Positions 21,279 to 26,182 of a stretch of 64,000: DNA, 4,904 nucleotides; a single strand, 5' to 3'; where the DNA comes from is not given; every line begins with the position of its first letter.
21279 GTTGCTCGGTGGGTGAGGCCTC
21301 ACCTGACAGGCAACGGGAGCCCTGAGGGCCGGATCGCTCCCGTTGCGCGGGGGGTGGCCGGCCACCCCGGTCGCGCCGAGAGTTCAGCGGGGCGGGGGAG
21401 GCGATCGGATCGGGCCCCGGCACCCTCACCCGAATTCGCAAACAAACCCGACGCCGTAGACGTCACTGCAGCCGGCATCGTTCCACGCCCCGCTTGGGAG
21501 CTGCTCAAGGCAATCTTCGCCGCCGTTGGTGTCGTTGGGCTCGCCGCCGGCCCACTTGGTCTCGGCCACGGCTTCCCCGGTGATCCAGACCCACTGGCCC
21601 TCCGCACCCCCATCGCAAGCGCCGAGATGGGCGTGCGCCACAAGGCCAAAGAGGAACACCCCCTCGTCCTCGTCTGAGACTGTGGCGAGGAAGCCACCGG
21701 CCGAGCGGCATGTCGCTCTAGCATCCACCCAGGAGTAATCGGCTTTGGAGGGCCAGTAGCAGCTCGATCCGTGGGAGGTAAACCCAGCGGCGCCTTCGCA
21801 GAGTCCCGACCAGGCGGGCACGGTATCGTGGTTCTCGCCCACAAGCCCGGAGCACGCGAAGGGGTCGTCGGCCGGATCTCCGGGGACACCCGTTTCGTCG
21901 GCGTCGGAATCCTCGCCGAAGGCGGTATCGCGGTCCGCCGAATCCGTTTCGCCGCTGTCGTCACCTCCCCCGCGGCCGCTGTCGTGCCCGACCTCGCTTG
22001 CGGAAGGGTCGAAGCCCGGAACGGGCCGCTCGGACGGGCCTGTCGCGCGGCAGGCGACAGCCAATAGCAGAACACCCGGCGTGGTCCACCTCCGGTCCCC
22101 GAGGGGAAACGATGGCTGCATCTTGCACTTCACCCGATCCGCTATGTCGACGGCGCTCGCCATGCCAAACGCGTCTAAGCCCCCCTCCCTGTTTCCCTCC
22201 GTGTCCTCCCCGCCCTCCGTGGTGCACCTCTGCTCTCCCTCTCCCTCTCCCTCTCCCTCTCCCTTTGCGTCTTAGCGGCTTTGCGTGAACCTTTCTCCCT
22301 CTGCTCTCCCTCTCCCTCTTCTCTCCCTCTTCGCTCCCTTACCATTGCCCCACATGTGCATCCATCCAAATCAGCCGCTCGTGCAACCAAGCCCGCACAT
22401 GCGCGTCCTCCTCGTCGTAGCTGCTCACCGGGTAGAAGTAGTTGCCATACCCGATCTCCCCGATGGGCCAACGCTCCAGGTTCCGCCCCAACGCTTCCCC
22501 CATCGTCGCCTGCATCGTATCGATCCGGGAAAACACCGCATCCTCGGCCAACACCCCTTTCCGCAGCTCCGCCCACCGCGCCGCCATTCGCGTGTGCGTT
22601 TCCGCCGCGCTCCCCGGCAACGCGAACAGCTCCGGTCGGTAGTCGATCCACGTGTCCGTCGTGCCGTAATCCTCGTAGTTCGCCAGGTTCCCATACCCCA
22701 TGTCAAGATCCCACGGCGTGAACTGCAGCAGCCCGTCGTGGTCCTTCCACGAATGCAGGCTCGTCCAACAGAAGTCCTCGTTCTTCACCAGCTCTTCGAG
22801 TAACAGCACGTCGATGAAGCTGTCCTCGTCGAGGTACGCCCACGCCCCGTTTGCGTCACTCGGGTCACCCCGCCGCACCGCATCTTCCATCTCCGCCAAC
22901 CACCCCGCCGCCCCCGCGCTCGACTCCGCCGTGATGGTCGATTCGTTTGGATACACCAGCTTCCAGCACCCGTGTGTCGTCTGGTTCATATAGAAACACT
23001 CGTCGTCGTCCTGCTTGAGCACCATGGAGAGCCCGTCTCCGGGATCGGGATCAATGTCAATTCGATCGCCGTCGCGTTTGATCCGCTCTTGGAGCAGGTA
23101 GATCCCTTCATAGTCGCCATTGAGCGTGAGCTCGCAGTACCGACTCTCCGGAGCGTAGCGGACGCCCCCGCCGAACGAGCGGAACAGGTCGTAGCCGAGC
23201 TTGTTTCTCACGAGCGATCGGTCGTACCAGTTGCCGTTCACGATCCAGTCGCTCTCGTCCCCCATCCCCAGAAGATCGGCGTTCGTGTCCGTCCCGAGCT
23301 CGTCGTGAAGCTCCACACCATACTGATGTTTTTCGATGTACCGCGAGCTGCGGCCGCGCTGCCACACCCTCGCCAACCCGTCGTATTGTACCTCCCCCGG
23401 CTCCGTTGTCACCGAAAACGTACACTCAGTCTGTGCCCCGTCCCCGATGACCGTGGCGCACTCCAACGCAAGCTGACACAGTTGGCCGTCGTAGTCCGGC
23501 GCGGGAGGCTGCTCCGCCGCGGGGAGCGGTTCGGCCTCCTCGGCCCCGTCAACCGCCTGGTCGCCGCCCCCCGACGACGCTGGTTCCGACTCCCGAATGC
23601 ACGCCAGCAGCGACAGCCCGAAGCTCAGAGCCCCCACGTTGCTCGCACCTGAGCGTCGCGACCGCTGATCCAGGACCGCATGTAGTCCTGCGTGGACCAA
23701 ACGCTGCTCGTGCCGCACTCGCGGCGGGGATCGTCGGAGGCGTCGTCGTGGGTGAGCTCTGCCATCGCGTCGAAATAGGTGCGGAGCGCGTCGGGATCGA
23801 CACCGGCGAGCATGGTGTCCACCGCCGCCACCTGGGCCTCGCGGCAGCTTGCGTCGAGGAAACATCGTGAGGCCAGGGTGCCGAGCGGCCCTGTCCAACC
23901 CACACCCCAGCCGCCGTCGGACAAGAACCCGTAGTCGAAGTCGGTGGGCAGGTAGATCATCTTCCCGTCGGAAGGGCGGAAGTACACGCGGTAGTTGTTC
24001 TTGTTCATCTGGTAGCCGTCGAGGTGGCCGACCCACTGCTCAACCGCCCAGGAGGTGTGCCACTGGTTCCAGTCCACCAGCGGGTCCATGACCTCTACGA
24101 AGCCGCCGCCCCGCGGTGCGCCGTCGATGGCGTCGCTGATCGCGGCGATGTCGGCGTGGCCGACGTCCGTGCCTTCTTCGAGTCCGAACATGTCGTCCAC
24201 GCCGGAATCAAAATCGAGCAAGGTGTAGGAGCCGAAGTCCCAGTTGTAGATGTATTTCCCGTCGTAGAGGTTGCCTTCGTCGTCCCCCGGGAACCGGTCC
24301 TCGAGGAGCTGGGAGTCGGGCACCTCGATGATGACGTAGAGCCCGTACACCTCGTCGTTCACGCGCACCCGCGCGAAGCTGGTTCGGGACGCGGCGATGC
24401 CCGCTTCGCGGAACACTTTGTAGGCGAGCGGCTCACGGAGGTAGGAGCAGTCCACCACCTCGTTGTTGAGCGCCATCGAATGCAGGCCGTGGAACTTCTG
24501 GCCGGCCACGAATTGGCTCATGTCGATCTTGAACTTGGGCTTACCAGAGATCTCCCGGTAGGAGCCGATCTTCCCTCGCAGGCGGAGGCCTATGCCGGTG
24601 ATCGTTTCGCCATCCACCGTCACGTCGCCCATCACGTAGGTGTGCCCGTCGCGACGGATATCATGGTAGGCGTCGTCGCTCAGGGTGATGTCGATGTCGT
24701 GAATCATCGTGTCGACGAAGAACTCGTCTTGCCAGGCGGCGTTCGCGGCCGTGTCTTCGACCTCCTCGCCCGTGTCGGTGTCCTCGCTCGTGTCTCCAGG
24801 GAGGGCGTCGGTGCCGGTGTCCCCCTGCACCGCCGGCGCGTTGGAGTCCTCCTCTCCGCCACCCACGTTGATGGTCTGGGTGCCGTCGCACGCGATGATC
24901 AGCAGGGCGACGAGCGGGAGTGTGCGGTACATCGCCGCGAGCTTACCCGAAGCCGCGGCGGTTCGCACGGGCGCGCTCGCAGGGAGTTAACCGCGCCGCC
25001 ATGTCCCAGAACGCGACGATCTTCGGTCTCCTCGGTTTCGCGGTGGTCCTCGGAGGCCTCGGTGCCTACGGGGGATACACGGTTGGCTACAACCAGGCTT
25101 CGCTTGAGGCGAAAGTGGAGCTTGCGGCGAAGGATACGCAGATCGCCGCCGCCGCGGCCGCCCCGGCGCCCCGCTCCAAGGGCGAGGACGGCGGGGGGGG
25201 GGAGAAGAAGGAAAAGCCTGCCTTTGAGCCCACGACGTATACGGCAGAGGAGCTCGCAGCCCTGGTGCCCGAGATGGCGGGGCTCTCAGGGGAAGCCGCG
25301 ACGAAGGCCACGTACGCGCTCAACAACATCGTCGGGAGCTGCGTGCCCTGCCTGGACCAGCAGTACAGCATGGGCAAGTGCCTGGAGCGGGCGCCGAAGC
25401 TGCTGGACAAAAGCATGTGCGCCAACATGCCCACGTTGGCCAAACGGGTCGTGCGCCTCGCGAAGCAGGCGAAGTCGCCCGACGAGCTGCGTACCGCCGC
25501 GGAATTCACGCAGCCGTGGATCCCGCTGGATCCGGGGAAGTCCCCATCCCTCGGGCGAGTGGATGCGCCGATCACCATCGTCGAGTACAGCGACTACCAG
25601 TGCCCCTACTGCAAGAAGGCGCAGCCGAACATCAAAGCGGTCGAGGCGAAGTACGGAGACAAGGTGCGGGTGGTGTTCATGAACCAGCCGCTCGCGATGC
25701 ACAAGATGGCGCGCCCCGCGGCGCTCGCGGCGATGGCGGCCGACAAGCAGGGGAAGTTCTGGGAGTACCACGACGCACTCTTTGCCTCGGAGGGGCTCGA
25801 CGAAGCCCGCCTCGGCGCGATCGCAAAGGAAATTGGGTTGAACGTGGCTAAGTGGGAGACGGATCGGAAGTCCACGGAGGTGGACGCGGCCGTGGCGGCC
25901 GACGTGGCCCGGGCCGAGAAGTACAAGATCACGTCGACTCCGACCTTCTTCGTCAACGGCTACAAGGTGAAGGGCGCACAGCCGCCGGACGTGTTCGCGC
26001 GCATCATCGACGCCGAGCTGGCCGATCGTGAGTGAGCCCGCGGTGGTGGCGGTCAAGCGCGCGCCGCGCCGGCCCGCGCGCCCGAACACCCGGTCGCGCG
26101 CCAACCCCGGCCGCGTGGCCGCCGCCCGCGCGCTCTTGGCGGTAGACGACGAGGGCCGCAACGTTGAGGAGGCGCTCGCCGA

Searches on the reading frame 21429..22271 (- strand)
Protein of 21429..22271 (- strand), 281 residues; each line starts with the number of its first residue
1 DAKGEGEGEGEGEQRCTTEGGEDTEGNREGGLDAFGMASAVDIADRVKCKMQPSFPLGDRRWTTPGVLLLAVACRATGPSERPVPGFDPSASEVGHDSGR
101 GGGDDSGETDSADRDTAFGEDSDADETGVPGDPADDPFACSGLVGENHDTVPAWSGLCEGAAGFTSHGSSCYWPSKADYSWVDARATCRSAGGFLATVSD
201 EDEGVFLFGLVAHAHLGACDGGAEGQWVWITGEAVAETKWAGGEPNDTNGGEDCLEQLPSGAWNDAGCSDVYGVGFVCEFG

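Call 56: search_protein_families(library=pfam, proteins=[window:21429-22271:-], max_evalue=0.001)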
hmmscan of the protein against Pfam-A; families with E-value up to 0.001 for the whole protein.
window:21429-22271:- (281 aa): 1 family
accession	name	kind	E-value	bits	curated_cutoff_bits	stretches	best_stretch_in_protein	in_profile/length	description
PF00059.27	Lectin_C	-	7.5e-14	52.8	22.6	1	179-280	3-107/107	Lectin C-type domain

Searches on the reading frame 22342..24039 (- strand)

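Call 56: search_protein_families(library=pfam, proteins=[window:22342-24039:-], max_evalue=0.001)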
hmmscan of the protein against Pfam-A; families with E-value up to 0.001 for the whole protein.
window:22342-24039:- (566 aa): 1 family
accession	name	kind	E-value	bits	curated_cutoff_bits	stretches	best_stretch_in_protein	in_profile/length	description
PF08757.17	CotH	-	1.5e-39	136.8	23.8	1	227-559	3-322/322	CotH kinase protein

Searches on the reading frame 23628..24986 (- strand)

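Call 39: search_protein_families(library=pfam, proteins=[window:23628-24986:-], max_evalue=0.0001)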
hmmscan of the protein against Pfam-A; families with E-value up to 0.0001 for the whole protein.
window:23628-24986:- (453 aa): 1 family
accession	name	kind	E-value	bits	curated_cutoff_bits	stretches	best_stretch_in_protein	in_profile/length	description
PF08757.17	CotH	-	1.3e-28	100.9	23.8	1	135-440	2-315/322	CotH kinase protein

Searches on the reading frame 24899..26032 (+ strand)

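Call 39: search_protein_families(library=pfam, proteins=[window:24899-26032:+], max_evalue=0.0001)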
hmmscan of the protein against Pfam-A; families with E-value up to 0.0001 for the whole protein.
window:24899-26032:+ (378 aa): 4 families
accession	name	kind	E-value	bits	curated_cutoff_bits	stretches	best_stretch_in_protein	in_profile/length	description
PF13462.12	Thioredoxin_4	-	4.3e-28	99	23.2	1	214-372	4-165/165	Thioredoxin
PF01323.26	DSBA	-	1.1e-21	77.9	25.6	1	226-370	1-190/191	DSBA-like thioredoxin domain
PF13098.12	Thioredoxin_2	-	1.3e-06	29.2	27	1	226-369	8-103/104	Thioredoxin-like domain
PF13743.12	Thioredoxin_5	-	2.6e-06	27.7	27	0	303-353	114-164/186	Thioredoxin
